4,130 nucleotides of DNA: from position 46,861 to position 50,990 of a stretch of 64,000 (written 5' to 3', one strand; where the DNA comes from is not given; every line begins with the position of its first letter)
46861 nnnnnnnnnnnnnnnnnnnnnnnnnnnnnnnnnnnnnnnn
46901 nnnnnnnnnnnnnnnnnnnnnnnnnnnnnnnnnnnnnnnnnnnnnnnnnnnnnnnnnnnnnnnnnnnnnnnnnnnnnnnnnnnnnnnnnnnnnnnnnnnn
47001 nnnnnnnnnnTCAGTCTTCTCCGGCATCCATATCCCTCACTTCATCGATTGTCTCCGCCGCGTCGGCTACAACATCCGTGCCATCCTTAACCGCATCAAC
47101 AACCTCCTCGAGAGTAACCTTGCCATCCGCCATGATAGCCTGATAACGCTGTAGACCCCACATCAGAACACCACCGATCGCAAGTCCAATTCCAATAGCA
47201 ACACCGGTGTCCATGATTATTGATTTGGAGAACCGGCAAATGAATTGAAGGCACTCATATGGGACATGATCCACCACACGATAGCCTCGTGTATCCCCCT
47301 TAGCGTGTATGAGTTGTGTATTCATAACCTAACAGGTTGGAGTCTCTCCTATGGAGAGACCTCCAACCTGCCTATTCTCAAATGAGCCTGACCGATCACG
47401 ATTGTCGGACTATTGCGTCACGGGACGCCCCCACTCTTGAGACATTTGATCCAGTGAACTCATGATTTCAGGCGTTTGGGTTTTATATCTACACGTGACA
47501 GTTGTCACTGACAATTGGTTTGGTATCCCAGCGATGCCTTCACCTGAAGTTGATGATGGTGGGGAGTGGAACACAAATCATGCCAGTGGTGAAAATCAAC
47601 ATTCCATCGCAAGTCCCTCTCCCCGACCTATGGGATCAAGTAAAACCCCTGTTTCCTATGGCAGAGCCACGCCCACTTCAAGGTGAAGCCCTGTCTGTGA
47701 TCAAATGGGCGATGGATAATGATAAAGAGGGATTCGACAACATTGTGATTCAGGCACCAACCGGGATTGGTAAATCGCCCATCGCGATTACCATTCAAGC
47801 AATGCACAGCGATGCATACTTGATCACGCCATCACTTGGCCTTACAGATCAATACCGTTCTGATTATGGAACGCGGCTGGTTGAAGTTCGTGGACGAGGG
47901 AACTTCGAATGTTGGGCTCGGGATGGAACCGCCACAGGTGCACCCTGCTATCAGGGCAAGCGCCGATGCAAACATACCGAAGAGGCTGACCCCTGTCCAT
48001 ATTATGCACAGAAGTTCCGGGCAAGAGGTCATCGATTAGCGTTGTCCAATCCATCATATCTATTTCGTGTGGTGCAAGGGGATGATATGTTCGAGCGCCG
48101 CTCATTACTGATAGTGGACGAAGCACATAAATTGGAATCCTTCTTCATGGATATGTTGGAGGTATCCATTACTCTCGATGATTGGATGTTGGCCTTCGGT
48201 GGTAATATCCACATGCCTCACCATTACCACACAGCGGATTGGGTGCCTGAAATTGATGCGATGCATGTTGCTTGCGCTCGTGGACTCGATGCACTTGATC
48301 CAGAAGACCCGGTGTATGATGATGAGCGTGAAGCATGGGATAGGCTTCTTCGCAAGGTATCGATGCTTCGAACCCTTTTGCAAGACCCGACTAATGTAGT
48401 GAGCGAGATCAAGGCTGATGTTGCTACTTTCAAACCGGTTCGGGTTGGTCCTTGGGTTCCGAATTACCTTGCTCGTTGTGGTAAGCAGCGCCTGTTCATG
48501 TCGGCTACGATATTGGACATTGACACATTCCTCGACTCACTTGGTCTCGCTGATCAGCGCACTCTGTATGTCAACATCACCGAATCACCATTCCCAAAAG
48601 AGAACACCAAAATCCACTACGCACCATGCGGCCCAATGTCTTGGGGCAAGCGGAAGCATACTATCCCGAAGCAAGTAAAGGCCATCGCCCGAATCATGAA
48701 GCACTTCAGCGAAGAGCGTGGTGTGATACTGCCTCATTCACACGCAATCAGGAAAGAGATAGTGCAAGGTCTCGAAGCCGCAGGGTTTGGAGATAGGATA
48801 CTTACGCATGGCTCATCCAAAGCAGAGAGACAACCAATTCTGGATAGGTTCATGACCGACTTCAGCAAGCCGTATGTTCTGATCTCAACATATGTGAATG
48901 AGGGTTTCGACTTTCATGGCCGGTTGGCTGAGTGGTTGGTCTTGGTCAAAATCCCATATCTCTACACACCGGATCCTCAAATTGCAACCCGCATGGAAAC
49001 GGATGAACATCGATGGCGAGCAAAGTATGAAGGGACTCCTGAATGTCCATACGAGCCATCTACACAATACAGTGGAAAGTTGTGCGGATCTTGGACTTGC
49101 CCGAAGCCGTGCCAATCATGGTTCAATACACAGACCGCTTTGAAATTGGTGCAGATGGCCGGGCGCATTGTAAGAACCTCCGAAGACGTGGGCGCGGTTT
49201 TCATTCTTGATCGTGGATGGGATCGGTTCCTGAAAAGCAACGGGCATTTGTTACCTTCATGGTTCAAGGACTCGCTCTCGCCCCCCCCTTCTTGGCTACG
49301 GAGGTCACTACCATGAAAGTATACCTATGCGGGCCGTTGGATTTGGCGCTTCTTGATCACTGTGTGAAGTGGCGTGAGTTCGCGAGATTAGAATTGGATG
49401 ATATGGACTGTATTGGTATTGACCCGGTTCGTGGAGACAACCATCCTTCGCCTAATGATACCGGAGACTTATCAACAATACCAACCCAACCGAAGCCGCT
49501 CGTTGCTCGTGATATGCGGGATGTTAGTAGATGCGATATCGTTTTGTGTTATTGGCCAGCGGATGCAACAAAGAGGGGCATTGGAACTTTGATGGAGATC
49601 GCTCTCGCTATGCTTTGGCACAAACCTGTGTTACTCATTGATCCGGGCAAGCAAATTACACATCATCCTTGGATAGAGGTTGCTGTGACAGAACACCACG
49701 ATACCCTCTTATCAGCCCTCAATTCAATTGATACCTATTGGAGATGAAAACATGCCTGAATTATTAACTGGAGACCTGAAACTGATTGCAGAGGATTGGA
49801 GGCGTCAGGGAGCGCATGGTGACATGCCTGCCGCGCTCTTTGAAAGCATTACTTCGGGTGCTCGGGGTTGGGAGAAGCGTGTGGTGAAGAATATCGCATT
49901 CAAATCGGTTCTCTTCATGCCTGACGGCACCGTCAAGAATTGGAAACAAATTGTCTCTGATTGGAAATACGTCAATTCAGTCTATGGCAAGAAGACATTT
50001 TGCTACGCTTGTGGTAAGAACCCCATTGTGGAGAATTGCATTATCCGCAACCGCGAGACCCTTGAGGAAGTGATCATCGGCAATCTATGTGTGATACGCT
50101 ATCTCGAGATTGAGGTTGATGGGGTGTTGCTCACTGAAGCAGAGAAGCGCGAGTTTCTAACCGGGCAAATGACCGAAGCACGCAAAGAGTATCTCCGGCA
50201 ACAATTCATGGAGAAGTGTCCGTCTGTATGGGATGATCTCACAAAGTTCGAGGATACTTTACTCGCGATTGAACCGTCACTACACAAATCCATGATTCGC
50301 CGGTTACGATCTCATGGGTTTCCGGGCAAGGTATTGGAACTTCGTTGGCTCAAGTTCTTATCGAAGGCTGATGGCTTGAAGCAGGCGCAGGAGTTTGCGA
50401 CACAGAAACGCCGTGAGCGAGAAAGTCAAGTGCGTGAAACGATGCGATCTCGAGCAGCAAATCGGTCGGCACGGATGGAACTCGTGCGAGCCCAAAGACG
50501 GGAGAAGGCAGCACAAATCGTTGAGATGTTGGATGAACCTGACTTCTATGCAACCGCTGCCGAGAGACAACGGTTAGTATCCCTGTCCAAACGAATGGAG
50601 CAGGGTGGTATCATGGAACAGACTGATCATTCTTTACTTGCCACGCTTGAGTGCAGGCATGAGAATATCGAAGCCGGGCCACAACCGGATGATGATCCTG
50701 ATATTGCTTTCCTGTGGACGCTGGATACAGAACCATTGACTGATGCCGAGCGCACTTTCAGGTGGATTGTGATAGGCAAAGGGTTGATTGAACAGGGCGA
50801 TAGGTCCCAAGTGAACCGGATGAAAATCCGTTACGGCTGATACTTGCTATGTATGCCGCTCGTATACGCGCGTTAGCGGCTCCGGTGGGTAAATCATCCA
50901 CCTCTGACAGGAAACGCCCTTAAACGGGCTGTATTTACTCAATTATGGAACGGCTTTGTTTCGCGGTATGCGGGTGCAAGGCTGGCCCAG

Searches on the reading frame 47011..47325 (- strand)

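Call 70: search_protein_families(library=pfam, proteins=[window:47011-47325:-], max_evalue=1)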
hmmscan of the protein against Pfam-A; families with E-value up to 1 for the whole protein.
window:47011-47325:- (104 aa): 3 families
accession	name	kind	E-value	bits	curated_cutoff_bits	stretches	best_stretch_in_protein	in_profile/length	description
PF20155.4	TMP_3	-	0.0074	16.5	41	1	61-92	136-167/192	Tape measure protein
PF02609.21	Exonuc_VII_S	-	0.061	13.8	24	1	65-97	15-47/52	Exonuclease VII small subunit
PF21112.3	CsgH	-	0.084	13.3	27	1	62-83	6-27/88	CsgH protein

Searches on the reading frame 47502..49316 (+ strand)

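Call 9: search_protein_families(library=phrogs, proteins=[window:47502-49316:+])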
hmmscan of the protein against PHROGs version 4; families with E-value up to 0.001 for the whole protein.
window:47502-49316:+ (604 aa): 2 families
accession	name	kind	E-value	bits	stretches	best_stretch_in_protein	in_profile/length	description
phrog_2488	-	DNA, RNA and nucleotide metabolism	1.8e-78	265.7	2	282-592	305-576/579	DNA helicase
phrog_16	-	DNA, RNA and nucleotide metabolism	2.5e-12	46.8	1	49-214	266-391/986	DNA helicase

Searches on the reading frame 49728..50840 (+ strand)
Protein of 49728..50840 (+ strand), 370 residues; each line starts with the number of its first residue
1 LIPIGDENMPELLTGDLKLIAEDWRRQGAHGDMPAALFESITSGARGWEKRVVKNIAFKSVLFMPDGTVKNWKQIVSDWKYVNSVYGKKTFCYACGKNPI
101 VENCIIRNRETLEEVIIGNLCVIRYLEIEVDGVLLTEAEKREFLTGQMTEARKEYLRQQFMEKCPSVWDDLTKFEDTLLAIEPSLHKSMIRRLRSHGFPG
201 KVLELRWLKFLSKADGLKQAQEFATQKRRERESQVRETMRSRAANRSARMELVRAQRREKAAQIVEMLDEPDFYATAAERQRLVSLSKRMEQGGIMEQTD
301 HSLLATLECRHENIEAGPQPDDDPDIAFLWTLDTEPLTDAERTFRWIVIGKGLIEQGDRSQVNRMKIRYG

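Call 10: search_protein_families(library=pfam, proteins=[window:49728-50840:+])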
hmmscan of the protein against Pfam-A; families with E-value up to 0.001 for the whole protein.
window:49728-50840:+ (370 aa): 0 families

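Call 70: search_protein_families(library=pfam, proteins=[window:49728-50840:+], max_evalue=1)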
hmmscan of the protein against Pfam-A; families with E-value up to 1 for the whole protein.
window:49728-50840:+ (370 aa): 1 family
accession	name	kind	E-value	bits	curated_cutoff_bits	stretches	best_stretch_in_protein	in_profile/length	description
PF15337.11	Vasculin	-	0.23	12.8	27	1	135-175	33-73/97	Vascular protein family Vasculin-like 1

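Call 86: find_homologous_proteins(query=window:49752-50840:+, max_evalue=1e-20)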
Query window:49752-50840:+ (362 aa): 9 proteins with E <= 1e-20 among 2644 candidates.
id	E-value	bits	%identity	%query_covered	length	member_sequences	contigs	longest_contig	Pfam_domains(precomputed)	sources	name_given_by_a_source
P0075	7.7e-242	820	100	100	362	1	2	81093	-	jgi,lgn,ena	-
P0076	1.2e-138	480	59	99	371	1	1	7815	-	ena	-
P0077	2.8e-128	446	56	99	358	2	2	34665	-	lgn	-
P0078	1.5e-125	437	56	98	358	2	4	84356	-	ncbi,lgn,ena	-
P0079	3.9e-122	426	56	98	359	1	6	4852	-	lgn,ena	-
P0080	3.8e-119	416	56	98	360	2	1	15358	-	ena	-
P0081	7.0e-114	399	53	99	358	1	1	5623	-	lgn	-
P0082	7.6e-112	392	51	99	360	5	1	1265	-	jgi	-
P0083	7.1e-44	168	38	71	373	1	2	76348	-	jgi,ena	-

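Call 87: find_encoding_contigs(protein=P0078, flank=10000, max_places=1)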
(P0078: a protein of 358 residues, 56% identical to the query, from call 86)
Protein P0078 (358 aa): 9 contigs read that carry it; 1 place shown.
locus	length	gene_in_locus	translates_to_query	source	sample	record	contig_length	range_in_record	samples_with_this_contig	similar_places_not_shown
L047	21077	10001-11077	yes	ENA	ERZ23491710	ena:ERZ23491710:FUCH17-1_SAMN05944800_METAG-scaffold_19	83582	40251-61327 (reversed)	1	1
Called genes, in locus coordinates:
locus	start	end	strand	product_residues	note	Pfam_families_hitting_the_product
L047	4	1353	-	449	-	-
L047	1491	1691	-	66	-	-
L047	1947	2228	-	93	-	-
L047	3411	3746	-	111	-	-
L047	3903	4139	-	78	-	-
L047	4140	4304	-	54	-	-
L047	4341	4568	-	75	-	-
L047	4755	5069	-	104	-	-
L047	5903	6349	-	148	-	-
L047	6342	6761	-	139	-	-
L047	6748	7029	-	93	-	-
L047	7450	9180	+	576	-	PF00270:DEAD (faint), PF04851:ResIII (weak), PF13307:Helicase_C_2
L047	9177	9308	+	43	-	-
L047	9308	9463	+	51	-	-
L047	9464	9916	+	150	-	-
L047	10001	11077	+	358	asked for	-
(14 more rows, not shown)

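Call 88: find_encoding_contigs(protein=P0077, flank=10000, max_places=1)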
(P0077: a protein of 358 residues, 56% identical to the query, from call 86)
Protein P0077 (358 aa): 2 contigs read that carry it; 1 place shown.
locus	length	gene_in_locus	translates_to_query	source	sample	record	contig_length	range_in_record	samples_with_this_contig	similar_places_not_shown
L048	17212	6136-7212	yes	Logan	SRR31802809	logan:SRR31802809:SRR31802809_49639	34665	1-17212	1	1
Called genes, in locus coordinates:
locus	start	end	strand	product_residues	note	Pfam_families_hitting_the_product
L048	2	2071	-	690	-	?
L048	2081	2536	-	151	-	-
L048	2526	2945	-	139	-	-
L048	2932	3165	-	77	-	-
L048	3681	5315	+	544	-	PF00270:DEAD (faint), PF04851:ResIII (weak), PF13307:Helicase_C_2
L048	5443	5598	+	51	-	-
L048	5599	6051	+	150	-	-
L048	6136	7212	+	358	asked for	-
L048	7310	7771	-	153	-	-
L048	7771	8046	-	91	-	-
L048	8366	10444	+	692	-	-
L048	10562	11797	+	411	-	-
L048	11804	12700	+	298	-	-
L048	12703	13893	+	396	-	PF12705:PDDEXK_1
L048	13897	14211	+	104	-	-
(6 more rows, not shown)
